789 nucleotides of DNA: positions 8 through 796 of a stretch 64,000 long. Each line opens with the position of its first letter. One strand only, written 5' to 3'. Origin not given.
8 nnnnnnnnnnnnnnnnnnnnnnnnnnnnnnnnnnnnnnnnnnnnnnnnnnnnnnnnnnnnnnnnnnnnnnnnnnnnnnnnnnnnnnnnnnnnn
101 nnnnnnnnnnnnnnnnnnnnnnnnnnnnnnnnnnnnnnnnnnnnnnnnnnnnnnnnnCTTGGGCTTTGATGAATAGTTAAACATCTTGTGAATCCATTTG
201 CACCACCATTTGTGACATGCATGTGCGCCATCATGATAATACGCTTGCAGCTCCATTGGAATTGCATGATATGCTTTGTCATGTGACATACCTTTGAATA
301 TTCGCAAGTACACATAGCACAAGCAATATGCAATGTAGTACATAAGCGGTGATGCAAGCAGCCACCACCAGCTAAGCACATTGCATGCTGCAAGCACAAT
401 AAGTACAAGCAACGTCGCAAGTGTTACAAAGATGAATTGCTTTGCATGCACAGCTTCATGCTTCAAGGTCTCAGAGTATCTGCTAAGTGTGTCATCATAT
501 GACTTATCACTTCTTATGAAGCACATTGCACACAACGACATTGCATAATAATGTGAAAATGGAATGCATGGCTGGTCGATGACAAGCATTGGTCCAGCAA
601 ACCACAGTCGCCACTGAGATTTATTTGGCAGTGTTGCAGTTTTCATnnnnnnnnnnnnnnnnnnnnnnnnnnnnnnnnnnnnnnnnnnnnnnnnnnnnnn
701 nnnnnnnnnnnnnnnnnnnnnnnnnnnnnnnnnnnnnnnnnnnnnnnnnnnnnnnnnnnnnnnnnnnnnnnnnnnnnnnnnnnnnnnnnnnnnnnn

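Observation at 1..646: Partial gene for an HExxH membrane metallopeptidase-like protein with a long Glu-Pro repeat linker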

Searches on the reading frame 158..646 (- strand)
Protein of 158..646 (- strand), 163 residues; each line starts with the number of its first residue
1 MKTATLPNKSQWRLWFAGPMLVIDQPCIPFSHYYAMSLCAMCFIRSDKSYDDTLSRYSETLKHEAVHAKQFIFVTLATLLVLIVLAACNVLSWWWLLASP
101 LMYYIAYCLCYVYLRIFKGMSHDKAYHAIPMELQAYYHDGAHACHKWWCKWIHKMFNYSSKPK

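Call 10: find_homologous_proteins(query=window:158-646:-, max_evalue=0.01)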
Query seq(163 aa) (163 aa): 1 proteins with E <= 0.01 among 24 candidates.
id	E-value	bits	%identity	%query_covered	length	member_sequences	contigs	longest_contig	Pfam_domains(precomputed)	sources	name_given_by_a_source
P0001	2.7e-104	365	96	100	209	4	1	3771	-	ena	-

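Call 11: search_dna_similar(query=window:158-646:-, collection=phages, mode=protein, max_evalue=0.01)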
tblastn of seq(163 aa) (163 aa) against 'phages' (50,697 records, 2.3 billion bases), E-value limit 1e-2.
No match.

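Call 13: find_encoding_contigs(protein=P0001, flank=10000)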
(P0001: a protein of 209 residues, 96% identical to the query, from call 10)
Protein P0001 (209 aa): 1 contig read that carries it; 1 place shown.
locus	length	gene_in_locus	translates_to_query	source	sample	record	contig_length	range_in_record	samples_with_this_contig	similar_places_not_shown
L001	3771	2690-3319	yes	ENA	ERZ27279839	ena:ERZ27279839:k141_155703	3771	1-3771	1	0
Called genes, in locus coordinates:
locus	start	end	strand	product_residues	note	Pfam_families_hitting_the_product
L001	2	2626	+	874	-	?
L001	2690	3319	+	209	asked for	-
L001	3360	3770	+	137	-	?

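Call 26: predict_structure(protein=window:167-646:-)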
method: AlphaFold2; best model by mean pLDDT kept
length: 160 residues; sequences in the alignment: 1
mean_pLDDT: 54.2   pTM: 0.35
mean pLDDT of the five models: 54.2, 50.1, 49.9, 48.3, 37.8
residues with pLDDT >= 90: 0; 70-90: 11; 50-70: 90; < 50: 59
segments of 3 or more residues with pLDDT < 50: 1-9, 11-51
pLDDT, mean of each block of 10 residues (from residue 1): 42 41 38 46 42 49 53 70 72 58 65 60 57 56 62 56
secondary structure, 60 per line:
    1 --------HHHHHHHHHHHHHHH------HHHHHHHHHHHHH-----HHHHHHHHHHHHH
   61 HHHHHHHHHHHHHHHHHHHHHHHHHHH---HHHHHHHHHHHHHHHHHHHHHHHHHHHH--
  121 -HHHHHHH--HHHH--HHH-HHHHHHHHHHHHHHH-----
elements in order: H9-23 H30-42 H48-87 H91-118 H122-128 H131-134 H141-155
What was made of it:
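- Tried and rejected: A single-sequence AlphaFold run was too poor to use (pLDDT 54; call 26).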

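Call 27: search_protein_representatives(protein=window:167-646:-)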
Query: 160 residues. Proteins with E-value up to 0.001 (for the whole library): 97; up to 1e-10: 5; up to 1e-30: 1. The best 97 are listed.
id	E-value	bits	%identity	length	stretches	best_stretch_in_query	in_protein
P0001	2.2e-102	356.8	96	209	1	1-160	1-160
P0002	4.7e-13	65.9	33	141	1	22-146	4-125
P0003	1.6e-11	61.0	34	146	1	22-156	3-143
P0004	3.4e-11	59.9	31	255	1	20-155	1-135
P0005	6.9e-11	58.9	35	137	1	22-139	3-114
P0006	9.0e-10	55.3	33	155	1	20-140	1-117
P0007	1.0e-09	55.1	33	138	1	21-140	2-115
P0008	1.2e-09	54.8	39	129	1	22-117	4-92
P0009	1.6e-09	54.5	38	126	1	22-139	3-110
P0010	3.1e-09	53.5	34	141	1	26-141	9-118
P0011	7.3e-09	52.3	31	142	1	20-145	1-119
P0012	1.4e-08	51.4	34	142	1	22-139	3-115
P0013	1.9e-08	50.9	38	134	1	60-144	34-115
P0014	2.0e-08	50.9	32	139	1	20-139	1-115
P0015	2.1e-08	50.8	29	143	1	25-137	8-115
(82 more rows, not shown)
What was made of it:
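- Family: 97 representatives at E < 1e-3, mostly 125-155 aa (call 27).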

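Call 32: search_protein_families(library=pfam, alignment_id=A2, max_evalue=1)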
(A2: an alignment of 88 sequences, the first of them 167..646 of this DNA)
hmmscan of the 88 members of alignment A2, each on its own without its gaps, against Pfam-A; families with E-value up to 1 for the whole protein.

A. member 1, window:167-646:- (160 aa): 2 families
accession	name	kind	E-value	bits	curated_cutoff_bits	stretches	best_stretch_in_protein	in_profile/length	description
PF10269.14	Tmemb_185A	-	0.00015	22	23.1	1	28-114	90-184/252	Transmembrane Fragile-X-F protein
PF11337.13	DUF3139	-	0.2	12.7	27.3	1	70-116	2-45/83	Protein of unknown function (DUF3139)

B. families by the number of members that match (of 88 scanned): 80 families (the first 25 are shown)
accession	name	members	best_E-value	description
PF00487.30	FA_desaturase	11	0.0047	Fatty acid desaturase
PF06127.16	Mpo1-like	4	0.0036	2-hydroxy-palmitic acid dioxygenase Mpo1-like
PF13699.11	eCIS_core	4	0.006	eCIS core domain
PF10263.15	SprT-like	3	0.0055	SprT-like family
PF12420.13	DUF3671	2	0.006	Fam-L, Fam-M like protein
PF10003.15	DUF2244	2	0.0089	Integral membrane protein (DUF2244)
PF11808.13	PhoR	2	0.015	Phosphate regulon sensor protein PhoR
PF09874.14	DUF2101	2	0.036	Predicted membrane protein (DUF2101)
PF15640.11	Tox-MPTase4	2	0.038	Metallopeptidase toxin 4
PF14370.11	Topo_C_assoc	2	0.05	C-terminal topoisomerase domain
PF17307.7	Smim3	2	0.083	Small integral membrane protein 3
PF07219.19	HemY_N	2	0.48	HemY protein N-terminus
PF10269.14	Tmemb_185A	1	0.00015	Transmembrane Fragile-X-F protein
PF13965.12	SID-1_RNA_chan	1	0.00015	dsRNA-gated channel SID-1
PF07264.17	EI24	1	0.00049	Sulfate transporter CysZ/Etoposide-induced protein 2.4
PF05569.17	Peptidase_M56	1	0.0048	BlaR1 peptidase M56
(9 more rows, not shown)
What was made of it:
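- The most frequent weak Pfam hit among members is fatty acid desaturase (11 of 88 members, all sub-threshold; call 32).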

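Call 33: search_solved_structures(query=A2, max_evalue=10, show_alignments=3)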
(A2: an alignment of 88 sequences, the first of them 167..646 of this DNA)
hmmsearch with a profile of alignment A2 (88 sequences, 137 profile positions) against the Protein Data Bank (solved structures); distinct sequences matched with E-value up to 10: 0.
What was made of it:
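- On Zincin / gluzincin metallopeptidases: The PDB profile search gives 0 hits (call 33).
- A profile search of the PDB gives 0 hits at E <= 10 (call 33).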

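Call 34: search_protein_families(library=ncbifam, alignment_id=A2, max_evalue=0.1)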
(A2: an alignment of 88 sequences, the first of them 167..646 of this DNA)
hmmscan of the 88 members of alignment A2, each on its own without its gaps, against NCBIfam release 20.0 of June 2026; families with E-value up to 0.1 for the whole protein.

A. member 1, window:167-646:- (160 aa): 0 families

B. families by the number of members that match (of 88 scanned): 30 families (the first 25 are shown)
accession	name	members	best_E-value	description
NF000475.1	tet_ABC_46_B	2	0.015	tetracycline efflux ABC transporter Tet(46) subunit B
NF045848.1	MMCAP2_0566_fam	1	0.00029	MMCAP2_0566 family conjugal transfer protein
NF011723.0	PRK15176.1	1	0.0009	Vi polysaccharide ABC transporter inner membrane protein VexB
TIGR00374.1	TIGR00374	1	0.0019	flippase-like domain-containing protein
TIGR00994.1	3a0901s05TIC20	1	0.0047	Tic20 family chloroplast protein importer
NF041365.1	GntB_guanitoxin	1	0.0049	guanitoxin biosynthesis L-arginine gamma (S) hydroxylase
TIGR02004.1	PTS-IIBC-malX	1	0.0051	maltose/glucose-specific PTS transporter subunit IIBC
TIGR01473.1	cyoE_ctaB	1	0.007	heme o synthase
TIGR02843.1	CyoB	1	0.0078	cytochrome o ubiquinol oxidase subunit I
NF000018.2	trim_DfrA10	1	0.013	trimethoprim-resistant dihydrofolate reductase DfrA10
NF009225.0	PRK12575.1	1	0.017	succinate dehydrogenase/fumarate reductase iron-sulfur subunit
NF038220.1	IcmT_TraK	1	0.02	IcmT/TraK family protein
NF033634.1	SLATT_1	1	0.021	SLATT domain-containing protein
TIGR02811.1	formate_TAT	1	0.026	formate dehydrogenase region TAT target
NF007509.0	PRK10110.1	1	0.028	PTS maltose transporter subunit IICB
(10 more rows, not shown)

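Call 35: search_protein_families(library=phrogs, alignment_id=A2, max_evalue=0.01)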
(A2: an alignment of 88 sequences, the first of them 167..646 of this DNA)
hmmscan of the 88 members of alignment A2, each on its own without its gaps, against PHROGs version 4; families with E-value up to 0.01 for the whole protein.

A. member 1, window:167-646:- (160 aa): 2 families
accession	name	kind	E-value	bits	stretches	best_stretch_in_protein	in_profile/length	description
phrog_15610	-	other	6.7e-08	33.6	1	20-75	1-48/105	protease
phrog_1374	-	unknown function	0.0053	17.5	1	70-115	14-60/89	-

B. families by the number of members that match (of 88 scanned): 9 families
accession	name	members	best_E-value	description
phrog_15610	-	88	3.3e-34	protease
phrog_13761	-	4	0.00023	-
phrog_37302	-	3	0.0017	-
phrog_1374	-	2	0.0027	-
phrog_20229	-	2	0.006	-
phrog_23237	-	1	0.0035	membrane protein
phrog_6414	-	1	0.0058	-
phrog_16003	-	1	0.007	-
phrog_10499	-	1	0.0082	-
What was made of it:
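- On PHROG 15610 (phage 'protease'): All 88 aligned homologues match (best E 3.3e-34; call 35).
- All 88 aligned members hit phrog_15610 'protease' (best E 3.3e-34; the window protein 6.7e-8; call 35).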

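Call 36: find_homologous_proteins(query=A2, max_evalue=0.00001)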
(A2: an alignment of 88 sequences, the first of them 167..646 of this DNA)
Query A2 (88 sequences) (160 aa, profile of the alignment): 25 proteins with E <= 0.00001 among 1058 candidates.
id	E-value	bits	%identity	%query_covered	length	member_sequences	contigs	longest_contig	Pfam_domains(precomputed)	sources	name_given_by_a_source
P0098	6.8e-35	138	30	53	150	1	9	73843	-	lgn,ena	-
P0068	2.3e-31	126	32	44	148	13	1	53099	-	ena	-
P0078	4.4e-31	125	29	64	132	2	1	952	-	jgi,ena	jgi:hypothetical protein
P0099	8.5e-31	125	31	64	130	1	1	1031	-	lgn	-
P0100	1.6e-29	120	34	59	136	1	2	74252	-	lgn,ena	-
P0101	1.9e-29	120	27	58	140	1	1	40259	-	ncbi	-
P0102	3.0e-29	120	33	66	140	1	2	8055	-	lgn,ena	-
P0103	3.6e-29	119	26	57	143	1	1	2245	-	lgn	-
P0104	7.3e-29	118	28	59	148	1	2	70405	-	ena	-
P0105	1.1e-28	118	24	57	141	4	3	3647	-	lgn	-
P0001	2.0e-28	117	96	100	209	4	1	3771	-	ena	-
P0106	2.2e-27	114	28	59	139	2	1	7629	-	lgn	-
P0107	2.6e-27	113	24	62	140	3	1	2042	-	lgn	-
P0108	5.4e-27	112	27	62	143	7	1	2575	-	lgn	-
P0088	6.1e-27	112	29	56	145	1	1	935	-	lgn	-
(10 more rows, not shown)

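Call 37: predict_structure(alignment_id=A2)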
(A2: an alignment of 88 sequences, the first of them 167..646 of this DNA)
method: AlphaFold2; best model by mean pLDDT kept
length: 160 residues; sequences in the alignment: 88
mean_pLDDT: 84.9   pTM: 0.79
mean pLDDT of the five models: 84.9, 83.8, 83.7, 83.1, 81.7
residues with pLDDT >= 90: 84; 70-90: 47; 50-70: 27; < 50: 2
segments of 3 or more residues with pLDDT < 50: none
pLDDT, mean of each block of 10 residues (from residue 1): 53 84 86 89 82 72 91 96 98 98 96 96 95 84 63 76
secondary structure, 60 per line:
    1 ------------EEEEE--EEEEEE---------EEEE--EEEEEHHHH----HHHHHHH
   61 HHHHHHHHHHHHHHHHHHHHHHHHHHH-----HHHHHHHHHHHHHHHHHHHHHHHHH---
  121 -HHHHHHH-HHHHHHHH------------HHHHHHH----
elements in order: E13-17 E20-25 E35-38 E41-45 H46-49 H54-87 H93-117 H122-128 H130-137 H150-156
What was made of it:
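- On Zincin / gluzincin metallopeptidases: The motif lies in model helix 54-87, with pLDDT above 90 from residue 61 (call 37). The model has four strands (aa 13-17, 20-25, 35-38, 41-45) before helix 54-87 (call 37).
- Structure: the AF2 model built with the alignment has pLDDT 84.9 and pTM 0.79, with four strands, helix 54-87, helix 93-117 and helices 122-137 (call 37).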

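Call 39: find_encoding_contigs(protein=P0098, flank=8000, max_places=3)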
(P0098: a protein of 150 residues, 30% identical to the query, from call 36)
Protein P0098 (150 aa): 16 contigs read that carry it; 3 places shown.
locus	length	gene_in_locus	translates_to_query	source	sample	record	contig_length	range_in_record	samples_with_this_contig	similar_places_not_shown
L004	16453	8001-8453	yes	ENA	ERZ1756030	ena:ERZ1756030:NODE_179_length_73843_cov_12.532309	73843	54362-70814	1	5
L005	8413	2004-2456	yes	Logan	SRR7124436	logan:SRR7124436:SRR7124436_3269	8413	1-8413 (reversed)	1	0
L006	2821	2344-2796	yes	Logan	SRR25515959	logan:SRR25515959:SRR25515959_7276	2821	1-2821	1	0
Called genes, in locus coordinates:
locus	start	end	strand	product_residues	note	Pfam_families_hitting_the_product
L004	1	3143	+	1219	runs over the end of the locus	PF01391:Collagen (faint)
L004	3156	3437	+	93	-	-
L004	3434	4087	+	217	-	-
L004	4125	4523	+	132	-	-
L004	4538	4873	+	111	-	-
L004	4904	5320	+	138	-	-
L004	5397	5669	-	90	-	-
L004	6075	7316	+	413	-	PF17293:Arm-DNA-bind_5, PF13102:Phage_int_SAM_5, PF00589:Phage_integrase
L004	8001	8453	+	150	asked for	-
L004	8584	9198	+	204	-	-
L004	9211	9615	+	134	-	-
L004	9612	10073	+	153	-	-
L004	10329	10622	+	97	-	-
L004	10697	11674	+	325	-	-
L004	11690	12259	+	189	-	-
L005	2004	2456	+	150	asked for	-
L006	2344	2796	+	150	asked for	-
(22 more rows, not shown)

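Call 40: find_encoding_contigs(protein=P0101, flank=8000, max_places=2)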
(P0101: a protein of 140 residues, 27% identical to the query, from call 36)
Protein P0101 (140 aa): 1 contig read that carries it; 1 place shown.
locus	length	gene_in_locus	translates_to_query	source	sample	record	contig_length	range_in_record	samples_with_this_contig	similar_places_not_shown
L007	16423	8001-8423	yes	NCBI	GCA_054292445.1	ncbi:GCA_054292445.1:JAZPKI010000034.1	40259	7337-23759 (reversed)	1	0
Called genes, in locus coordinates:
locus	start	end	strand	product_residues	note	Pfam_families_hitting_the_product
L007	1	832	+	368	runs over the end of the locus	PF00574:CLP_protease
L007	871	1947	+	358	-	-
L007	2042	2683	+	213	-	-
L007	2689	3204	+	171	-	-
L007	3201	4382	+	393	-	-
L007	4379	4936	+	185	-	PF20459:DUF6712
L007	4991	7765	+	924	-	-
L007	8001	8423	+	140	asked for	-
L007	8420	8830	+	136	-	-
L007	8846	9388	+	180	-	PF00182:Glyco_hydro_19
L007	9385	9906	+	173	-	-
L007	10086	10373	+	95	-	-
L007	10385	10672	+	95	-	-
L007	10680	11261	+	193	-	-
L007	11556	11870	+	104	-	PF16476:DUF5053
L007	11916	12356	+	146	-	PF04002:RadC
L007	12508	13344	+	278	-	-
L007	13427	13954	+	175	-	-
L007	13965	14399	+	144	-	-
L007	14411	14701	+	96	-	-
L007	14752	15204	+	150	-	PF25223:DUF7841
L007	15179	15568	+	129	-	-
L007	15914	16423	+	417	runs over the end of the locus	PF17293:Arm-DNA-bind_5 (weak), PF13102:Phage_int_SAM_5 (weak)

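Call 41: find_encoding_contigs(protein=P0100, flank=8000, max_places=2)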
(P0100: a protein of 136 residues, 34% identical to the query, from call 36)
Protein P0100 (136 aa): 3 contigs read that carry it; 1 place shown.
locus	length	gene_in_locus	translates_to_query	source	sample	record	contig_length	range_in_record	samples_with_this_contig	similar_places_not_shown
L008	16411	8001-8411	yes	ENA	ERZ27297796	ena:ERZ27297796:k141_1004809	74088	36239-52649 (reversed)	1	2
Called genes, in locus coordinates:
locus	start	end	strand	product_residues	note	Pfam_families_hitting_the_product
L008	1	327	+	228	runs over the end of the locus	-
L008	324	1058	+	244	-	-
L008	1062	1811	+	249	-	-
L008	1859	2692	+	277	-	-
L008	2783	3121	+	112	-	-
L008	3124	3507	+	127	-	-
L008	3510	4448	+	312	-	-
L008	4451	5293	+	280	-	-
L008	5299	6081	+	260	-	-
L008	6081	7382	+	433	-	PF13306:LRR_5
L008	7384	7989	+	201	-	-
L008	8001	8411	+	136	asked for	-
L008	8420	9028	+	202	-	-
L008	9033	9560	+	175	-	PF00182:Glyco_hydro_19 (weak)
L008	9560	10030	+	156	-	PF20647:DUF6808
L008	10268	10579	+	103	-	-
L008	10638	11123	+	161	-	-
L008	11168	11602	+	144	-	-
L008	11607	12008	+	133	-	-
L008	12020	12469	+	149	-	PF25223:DUF7841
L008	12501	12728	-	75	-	-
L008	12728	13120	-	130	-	PF06356:DUF1064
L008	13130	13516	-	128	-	PF03819:MazG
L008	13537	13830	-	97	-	PF19905:DUF6378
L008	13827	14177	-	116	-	-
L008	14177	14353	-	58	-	-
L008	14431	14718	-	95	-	-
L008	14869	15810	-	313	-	-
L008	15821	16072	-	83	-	-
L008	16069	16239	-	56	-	-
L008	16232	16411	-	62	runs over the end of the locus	-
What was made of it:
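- Prophages L007 and L008 have homologue - X - GH19 (calls 40, 41).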

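Call 44: find_encoding_contigs(protein=P0004, flank=8000, max_places=3)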
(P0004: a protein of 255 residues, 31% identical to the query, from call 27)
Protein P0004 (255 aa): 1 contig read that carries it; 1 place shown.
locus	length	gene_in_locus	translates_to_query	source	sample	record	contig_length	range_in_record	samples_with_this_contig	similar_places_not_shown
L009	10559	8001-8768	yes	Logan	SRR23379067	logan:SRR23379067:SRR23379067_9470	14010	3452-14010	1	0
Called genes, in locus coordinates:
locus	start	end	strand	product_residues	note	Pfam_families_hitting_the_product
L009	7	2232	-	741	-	PF03237:Terminase_6N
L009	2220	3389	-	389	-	PF08722:Tn7_TnsA-like_N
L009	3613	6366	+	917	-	-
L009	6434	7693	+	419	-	-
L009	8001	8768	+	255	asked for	-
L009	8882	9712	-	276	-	-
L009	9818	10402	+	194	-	-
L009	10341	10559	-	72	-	?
